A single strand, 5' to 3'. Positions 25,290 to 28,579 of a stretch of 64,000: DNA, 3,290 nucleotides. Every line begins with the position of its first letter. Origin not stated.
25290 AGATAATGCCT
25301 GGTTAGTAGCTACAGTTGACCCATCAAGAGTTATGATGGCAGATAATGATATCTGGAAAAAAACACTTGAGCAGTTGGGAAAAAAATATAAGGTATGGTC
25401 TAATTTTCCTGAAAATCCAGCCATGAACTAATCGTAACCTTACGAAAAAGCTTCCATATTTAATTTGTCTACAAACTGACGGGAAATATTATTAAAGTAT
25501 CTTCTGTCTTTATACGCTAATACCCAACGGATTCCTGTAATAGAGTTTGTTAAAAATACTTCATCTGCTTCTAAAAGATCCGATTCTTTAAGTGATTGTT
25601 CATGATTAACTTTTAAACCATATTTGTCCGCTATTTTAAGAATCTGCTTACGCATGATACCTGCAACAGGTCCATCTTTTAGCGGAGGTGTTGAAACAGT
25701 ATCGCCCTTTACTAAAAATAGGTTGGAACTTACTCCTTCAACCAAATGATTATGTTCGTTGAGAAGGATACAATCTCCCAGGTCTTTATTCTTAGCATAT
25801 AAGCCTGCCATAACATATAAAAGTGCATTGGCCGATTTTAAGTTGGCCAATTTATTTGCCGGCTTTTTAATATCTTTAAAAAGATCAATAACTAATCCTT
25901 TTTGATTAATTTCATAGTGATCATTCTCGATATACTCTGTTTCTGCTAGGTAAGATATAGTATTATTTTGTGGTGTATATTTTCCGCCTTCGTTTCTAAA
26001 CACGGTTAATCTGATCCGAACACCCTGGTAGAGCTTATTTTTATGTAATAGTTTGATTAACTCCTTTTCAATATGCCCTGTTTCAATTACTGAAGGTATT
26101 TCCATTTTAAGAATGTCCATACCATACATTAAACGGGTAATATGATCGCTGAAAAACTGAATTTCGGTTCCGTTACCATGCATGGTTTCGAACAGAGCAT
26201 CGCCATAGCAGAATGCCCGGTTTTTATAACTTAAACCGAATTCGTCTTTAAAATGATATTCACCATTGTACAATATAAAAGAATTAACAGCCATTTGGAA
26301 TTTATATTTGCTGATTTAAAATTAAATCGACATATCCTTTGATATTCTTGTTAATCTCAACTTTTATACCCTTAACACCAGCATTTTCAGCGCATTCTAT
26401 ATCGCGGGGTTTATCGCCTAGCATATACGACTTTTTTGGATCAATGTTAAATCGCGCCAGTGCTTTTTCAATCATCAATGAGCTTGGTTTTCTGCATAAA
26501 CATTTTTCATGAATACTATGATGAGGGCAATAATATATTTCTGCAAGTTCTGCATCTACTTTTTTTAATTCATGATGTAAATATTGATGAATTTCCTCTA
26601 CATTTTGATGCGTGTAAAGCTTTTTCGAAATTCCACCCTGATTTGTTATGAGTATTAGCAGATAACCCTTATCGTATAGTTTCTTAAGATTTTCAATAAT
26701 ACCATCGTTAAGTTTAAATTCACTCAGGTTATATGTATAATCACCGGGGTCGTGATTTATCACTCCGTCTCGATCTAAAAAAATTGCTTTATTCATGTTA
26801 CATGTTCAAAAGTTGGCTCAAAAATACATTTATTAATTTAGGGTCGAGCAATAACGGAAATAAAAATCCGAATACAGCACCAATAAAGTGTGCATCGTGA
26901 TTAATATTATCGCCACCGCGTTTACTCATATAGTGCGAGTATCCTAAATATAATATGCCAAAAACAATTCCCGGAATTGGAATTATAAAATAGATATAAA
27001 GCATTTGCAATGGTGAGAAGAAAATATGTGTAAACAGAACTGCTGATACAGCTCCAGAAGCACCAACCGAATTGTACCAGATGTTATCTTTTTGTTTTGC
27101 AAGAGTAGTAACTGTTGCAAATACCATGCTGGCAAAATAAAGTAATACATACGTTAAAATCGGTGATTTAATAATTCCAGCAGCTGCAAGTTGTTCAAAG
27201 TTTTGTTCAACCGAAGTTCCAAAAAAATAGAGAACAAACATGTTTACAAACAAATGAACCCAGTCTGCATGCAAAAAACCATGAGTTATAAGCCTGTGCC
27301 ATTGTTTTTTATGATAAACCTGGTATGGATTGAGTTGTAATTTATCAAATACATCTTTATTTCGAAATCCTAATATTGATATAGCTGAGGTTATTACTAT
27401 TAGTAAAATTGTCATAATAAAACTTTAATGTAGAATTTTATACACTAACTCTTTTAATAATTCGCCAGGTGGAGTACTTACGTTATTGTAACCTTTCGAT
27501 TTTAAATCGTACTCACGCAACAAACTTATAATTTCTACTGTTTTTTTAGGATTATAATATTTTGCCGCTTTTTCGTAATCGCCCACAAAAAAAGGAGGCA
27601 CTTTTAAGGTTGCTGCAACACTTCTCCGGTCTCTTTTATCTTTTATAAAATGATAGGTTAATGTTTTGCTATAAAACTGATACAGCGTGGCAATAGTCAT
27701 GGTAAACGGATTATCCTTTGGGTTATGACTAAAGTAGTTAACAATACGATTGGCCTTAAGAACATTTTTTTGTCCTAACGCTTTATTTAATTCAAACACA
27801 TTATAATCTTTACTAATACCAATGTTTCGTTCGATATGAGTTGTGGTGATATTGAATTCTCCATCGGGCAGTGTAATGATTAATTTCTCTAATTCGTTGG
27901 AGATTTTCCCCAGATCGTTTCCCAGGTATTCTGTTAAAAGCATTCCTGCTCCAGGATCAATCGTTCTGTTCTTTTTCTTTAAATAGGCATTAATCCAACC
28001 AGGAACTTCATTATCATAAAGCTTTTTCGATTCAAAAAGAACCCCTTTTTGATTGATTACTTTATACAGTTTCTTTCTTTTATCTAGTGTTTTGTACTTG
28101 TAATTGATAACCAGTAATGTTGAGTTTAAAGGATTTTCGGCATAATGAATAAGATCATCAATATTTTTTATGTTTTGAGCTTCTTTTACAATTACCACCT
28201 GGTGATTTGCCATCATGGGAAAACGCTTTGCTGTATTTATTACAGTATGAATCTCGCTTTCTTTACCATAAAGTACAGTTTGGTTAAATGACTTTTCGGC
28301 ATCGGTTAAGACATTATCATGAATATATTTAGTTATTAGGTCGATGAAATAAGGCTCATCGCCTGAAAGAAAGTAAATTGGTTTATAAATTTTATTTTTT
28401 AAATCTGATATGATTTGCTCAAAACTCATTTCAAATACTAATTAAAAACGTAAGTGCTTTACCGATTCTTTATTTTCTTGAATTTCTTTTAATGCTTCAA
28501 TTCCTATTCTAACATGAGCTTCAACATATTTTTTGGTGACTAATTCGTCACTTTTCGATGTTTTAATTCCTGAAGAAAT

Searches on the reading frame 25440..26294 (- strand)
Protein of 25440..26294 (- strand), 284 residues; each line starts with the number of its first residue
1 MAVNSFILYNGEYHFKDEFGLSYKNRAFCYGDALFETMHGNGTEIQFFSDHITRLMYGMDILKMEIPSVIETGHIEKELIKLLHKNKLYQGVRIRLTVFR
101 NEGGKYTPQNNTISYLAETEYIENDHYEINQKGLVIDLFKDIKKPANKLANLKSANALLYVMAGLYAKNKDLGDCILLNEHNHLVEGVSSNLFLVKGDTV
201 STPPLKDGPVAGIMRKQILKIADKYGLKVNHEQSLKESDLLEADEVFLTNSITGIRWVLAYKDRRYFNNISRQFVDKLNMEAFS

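Call 49: search_protein_families(library=pfam, proteins=[window:25440-26294:-], max_evalue=0.00001)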
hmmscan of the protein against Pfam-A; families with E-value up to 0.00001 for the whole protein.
window:25440-26294:- (284 aa): 1 family
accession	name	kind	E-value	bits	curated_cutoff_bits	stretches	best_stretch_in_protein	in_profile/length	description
PF01063.24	Aminotran_4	-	3.4e-46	158.3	28.5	1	34-258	2-220/223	Amino-transferase class IV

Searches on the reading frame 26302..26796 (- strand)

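Call 49: search_protein_families(library=pfam, proteins=[window:26302-26796:-], max_evalue=0.00001)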
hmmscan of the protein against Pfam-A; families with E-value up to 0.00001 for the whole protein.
window:26302-26796:- (164 aa): 4 families
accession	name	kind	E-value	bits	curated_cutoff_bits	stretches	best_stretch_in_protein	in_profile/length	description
PF13419.12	HAD_2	-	2.6e-13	50.9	23.8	1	26-145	77-177/178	Haloacid dehalogenase-like hydrolase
PF13242.12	Hydrolase_like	-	7.4e-12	45.5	22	1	101-147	2-49/75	HAD-hyrolase-like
PF08645.17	PNK3P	-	4.5e-10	39.9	22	1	25-129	25-126/161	Polynucleotide kinase 3 phosphatase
PF00702.32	Hydrolase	-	9.7e-08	33.1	26.4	1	24-140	94-191/191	haloacid dehalogenase-like hydrolase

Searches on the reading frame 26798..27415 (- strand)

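Call 49: search_protein_families(library=pfam, proteins=[window:26798-27415:-], max_evalue=0.00001)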
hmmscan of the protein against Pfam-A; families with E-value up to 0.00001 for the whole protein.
window:26798-27415:- (205 aa): 1 family
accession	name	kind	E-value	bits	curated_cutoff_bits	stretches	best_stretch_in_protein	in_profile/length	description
PF01694.28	Rhomboid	-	5.6e-23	82.2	22.6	1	37-190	2-140/143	Rhomboid domain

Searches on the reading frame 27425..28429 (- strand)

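Call 49: search_protein_families(library=pfam, proteins=[window:27425-28429:-], max_evalue=0.00001)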
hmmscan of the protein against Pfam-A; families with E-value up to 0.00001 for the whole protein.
window:27425-28429:- (334 aa): 2 families
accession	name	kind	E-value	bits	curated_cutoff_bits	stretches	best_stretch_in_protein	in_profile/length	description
PF06144.19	DNA_pol3_delta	-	6.2e-14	52.5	21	1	19-133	1-122/124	DNA polymerase III, delta subunit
PF21694.2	DNA_pol3_delta_C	-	1.5e-07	31.8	27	1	210-312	3-104/121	DNA polymerase III delta subunit, C-terminal domain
